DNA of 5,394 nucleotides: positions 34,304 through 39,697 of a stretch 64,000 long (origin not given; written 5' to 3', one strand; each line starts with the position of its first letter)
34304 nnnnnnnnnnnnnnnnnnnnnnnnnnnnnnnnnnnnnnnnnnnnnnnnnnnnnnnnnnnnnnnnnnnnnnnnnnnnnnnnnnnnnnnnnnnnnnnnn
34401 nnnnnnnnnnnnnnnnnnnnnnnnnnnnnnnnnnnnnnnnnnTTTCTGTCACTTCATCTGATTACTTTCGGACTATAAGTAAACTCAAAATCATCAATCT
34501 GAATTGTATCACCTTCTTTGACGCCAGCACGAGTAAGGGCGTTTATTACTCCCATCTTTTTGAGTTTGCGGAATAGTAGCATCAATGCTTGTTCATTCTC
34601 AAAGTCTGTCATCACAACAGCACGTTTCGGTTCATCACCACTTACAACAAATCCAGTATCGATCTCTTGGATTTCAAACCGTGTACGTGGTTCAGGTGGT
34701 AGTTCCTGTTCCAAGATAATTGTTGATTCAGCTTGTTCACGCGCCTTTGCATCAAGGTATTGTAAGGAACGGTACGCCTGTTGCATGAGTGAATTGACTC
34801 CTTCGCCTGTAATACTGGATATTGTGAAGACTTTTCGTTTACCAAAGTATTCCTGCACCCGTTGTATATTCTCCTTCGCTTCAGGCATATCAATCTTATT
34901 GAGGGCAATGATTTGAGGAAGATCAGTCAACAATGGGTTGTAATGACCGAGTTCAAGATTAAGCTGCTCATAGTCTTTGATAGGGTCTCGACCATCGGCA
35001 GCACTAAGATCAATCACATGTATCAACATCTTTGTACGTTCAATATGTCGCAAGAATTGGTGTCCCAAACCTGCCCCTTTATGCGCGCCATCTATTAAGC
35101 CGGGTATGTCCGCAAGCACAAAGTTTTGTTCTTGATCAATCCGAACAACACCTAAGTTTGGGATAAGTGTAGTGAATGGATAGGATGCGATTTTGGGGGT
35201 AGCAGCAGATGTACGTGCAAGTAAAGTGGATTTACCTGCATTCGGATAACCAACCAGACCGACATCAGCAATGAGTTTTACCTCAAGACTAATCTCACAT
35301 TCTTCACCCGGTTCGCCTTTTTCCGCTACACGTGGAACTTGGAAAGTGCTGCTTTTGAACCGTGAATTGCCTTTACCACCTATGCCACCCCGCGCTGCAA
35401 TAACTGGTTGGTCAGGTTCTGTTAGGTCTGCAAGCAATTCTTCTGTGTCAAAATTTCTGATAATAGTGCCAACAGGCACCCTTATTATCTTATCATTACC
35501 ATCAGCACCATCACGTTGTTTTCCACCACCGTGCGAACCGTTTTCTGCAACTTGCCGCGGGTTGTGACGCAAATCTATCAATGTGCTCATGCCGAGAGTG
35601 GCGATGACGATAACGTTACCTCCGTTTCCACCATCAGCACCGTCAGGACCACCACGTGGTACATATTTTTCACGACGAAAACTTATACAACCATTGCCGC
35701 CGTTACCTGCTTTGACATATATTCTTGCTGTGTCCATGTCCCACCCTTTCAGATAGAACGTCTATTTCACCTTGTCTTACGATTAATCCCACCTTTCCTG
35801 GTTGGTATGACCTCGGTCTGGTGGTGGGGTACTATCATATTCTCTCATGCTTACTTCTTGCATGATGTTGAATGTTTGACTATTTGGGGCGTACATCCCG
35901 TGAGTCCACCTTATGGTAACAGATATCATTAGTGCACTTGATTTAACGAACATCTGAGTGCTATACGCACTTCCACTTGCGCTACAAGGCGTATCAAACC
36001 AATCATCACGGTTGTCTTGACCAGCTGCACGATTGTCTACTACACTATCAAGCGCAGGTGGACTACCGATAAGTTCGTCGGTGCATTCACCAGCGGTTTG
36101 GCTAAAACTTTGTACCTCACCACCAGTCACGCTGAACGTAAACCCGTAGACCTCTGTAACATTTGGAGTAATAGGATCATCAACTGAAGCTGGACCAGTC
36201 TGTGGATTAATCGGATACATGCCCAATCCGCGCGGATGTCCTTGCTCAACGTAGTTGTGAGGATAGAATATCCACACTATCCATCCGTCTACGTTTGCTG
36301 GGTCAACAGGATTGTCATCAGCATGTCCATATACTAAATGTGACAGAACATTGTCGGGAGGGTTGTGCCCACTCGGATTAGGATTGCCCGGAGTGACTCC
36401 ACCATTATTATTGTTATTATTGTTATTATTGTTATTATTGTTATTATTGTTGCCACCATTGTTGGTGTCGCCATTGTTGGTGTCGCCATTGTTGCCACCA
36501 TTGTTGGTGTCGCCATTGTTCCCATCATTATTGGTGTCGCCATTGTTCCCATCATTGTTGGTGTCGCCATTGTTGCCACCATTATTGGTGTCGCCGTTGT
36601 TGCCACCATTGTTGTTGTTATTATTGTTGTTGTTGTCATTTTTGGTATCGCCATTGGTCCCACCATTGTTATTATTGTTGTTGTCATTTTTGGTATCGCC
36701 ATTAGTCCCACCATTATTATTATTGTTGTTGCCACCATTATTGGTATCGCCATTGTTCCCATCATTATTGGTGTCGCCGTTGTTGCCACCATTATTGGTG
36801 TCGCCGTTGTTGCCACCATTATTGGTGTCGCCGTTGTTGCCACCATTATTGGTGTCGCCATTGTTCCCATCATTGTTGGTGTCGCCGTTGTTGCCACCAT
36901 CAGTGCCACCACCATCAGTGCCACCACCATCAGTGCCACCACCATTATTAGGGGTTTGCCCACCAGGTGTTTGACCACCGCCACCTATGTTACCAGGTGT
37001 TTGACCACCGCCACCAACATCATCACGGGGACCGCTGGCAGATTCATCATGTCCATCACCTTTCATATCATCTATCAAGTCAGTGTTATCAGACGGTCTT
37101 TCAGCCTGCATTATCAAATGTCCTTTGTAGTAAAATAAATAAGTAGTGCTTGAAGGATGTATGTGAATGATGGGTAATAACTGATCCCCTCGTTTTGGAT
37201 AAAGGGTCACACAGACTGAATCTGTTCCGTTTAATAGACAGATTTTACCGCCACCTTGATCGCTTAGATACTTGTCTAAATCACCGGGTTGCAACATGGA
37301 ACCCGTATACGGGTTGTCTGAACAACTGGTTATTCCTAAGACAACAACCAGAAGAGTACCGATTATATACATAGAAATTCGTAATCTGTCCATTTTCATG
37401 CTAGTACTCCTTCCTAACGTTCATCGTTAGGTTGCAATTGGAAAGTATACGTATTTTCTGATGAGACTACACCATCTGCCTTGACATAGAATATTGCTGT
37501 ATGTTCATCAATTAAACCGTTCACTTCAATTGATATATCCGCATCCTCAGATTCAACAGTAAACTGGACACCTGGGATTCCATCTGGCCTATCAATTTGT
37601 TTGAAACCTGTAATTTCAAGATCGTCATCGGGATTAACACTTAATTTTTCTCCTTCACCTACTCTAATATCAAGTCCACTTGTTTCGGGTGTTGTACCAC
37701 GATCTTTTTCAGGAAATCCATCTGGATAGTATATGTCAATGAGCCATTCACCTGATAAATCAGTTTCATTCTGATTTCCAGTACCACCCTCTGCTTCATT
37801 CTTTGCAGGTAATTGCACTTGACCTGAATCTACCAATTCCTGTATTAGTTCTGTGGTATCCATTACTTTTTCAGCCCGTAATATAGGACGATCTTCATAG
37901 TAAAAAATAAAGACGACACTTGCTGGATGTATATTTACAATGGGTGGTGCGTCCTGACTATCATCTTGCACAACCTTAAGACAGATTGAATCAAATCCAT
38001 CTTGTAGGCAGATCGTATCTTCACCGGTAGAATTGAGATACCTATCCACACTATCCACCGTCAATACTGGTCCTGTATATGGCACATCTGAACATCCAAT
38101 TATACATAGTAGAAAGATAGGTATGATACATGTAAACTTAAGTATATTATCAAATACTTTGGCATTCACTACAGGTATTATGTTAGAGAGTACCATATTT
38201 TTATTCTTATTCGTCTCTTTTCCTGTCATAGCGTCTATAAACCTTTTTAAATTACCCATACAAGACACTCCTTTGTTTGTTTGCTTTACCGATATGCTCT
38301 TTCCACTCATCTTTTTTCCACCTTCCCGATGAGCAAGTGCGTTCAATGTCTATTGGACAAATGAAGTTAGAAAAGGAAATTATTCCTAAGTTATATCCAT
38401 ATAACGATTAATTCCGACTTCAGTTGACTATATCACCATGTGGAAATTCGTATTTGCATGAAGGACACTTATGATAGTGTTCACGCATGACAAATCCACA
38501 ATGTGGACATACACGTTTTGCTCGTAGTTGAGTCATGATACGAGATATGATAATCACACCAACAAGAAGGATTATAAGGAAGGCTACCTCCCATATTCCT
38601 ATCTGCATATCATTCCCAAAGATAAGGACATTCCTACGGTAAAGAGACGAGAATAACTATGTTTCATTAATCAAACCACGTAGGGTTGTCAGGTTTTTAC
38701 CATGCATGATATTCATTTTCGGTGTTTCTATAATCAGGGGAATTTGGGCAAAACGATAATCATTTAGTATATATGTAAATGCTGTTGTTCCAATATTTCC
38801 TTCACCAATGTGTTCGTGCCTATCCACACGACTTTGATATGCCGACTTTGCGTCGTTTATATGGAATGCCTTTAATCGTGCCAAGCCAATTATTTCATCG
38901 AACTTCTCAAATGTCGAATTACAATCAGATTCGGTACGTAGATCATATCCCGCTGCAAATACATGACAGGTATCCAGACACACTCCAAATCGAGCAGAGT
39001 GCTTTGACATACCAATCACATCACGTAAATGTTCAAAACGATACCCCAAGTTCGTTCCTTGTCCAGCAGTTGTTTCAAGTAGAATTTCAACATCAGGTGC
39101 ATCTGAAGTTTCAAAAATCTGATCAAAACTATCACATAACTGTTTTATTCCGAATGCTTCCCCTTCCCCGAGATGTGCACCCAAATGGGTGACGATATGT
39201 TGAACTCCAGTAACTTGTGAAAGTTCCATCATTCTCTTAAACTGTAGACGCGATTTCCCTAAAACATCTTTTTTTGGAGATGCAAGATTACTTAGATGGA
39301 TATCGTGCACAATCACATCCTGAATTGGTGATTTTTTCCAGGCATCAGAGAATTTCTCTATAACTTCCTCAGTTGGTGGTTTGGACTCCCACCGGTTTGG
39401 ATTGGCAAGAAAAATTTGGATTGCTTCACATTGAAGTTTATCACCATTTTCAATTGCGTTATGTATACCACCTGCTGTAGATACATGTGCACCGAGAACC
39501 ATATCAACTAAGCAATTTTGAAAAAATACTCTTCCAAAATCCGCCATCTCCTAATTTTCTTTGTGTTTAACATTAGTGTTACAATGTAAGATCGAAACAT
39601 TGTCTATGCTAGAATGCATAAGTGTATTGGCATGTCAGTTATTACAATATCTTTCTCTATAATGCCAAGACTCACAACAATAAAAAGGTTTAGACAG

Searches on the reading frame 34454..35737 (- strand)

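Call 67: search_protein_families(library=pfam, proteins=[window:34454-35737:-], max_evalue=0.000001)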
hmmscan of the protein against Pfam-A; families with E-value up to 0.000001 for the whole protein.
window:34454-35737:- (427 aa): 4 families
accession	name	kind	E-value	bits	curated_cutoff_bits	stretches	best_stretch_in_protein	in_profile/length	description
PF01018.28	GTP1_OBG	-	1.9e-58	196.9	27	1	1-155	1-155/155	GTP1/OBG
PF01926.29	MMR_HSR1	-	1.5e-24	86.7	21.9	1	158-281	1-113/113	50S ribosome-binding GTPase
PF09269.16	DUF1967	-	6.9e-21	74.5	27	1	354-421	1-70/70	Domain of unknown function (DUF1967)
PF02421.24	FeoB_N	-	1.4e-09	38.1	27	1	159-320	3-155/156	Ferrous iron transport protein B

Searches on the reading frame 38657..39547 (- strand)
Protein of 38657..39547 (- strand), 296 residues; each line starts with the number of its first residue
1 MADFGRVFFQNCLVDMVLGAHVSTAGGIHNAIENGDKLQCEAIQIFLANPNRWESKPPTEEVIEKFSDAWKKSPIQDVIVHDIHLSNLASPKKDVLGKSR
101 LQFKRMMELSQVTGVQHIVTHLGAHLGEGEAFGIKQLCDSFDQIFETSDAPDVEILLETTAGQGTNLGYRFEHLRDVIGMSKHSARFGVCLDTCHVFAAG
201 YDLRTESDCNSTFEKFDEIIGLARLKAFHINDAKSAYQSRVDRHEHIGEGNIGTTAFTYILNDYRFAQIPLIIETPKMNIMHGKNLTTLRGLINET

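Call 67: search_protein_families(library=pfam, proteins=[window:38657-39547:-], max_evalue=0.000001)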
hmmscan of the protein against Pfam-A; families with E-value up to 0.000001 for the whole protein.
window:38657-39547:- (296 aa): 1 family
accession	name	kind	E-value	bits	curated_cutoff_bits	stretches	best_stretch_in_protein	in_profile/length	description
PF01261.30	AP_endonuc_2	-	6.1e-49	167.4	31.1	1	38-279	7-233/249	Xylose isomerase-like TIM barrel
